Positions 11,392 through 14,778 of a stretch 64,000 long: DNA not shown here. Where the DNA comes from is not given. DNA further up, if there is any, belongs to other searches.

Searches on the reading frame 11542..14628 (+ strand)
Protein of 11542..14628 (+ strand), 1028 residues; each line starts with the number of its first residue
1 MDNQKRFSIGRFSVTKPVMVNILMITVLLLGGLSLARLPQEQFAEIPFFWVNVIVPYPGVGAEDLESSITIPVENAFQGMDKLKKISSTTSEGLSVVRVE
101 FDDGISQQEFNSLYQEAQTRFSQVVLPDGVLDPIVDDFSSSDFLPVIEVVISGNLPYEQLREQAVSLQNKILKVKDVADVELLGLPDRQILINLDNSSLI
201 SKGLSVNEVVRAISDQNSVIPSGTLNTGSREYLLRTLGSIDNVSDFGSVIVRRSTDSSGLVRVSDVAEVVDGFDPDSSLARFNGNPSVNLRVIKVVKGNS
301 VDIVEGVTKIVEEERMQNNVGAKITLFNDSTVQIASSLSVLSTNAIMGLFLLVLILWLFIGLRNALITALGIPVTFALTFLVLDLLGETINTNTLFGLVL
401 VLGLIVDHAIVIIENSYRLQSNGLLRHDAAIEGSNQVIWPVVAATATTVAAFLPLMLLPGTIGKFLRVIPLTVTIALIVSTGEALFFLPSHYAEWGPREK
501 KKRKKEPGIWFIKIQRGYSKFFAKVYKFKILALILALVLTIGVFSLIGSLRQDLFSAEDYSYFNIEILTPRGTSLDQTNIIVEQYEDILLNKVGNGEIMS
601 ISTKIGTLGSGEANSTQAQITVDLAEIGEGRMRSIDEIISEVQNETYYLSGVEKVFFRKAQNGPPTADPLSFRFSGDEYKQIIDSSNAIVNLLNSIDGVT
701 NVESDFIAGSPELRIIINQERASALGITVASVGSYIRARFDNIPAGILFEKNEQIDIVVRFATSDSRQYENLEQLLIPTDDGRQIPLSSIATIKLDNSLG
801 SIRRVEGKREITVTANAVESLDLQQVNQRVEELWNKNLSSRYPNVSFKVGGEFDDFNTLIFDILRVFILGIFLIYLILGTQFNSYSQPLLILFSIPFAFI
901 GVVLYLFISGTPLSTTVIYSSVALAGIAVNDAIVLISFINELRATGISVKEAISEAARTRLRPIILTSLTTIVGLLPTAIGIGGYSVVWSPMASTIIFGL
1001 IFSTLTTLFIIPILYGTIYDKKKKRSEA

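Call 73: search_protein_families(library=ncbifam, proteins=[window:11542-14628:+], max_evalue=1e-10)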
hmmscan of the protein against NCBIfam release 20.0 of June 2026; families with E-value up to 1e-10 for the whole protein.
window:11542-14628:+ (1028 aa): 13 families
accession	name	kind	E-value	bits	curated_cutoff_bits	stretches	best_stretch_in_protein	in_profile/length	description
NF033617.1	RND_permease_2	subfamily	3.4e-155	518.6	1250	1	12-1018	3-1007/1009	multidrug efflux RND transporter permease subunit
NF000282.2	RND_permease_1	subfamily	1.1e-128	430.7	1250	1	11-1018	2-1027/1029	multidrug efflux RND transporter permease subunit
TIGR00915.1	2A0602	subfamily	5.5e-120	402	940.35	1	11-1020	3-1030/1050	efflux RND transporter permease subunit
TIGR00914.1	2A0601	subfamily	1.2e-111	374.3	701.45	1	9-1026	5-1043/1051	CusA/CzcA family heavy metal efflux RND transporter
NF007905.0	PRK10614.1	equivalog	1.3e-94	317.7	1774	1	14-1025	8-1014/1025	multidrug efflux RND transporter permease subunit MdtC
NF007798.0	PRK10503.1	equivalog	2e-91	307.1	1584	1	11-1021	14-1024/1040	MdtB/MuxB family multidrug efflux RND transporter permease subunit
NF007842.1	PRK10555.1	equivalog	3e-85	286.9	1854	1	11-1017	3-1025/1036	multidrug efflux RND transporter permease AcrD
NF007133.0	PRK09579.1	equivalog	4.1e-80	269.6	1763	1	14-1024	8-1008/1017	multidrug efflux RND transporter permease subunit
NF007131.0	PRK09577.1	equivalog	1.2e-76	258.3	1768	1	10-1018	2-1022/1045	multidrug efflux RND transporter permease subunit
NF011706.2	PRK15127.1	equivalog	1.5e-69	235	2150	1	11-1027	3-1038/1049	multidrug efflux RND transporter permease subunit AcrB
NF000037.1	RND_perm_OqxB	exception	1.3e-62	212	2200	1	9-1020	3-1036/1050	multidrug efflux RND transporter permease subunit OqxB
NF009583.0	PRK13024.1-3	subfamily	1.2e-13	50.1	721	0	343-624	283-557/755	protein translocase subunit SecDF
TIGR00921.1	2A067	subfamily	1.5e-13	49.7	351.9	0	861-1018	192-346/733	hydrophobe/amphiphile efflux-3 (HAE3) family transporter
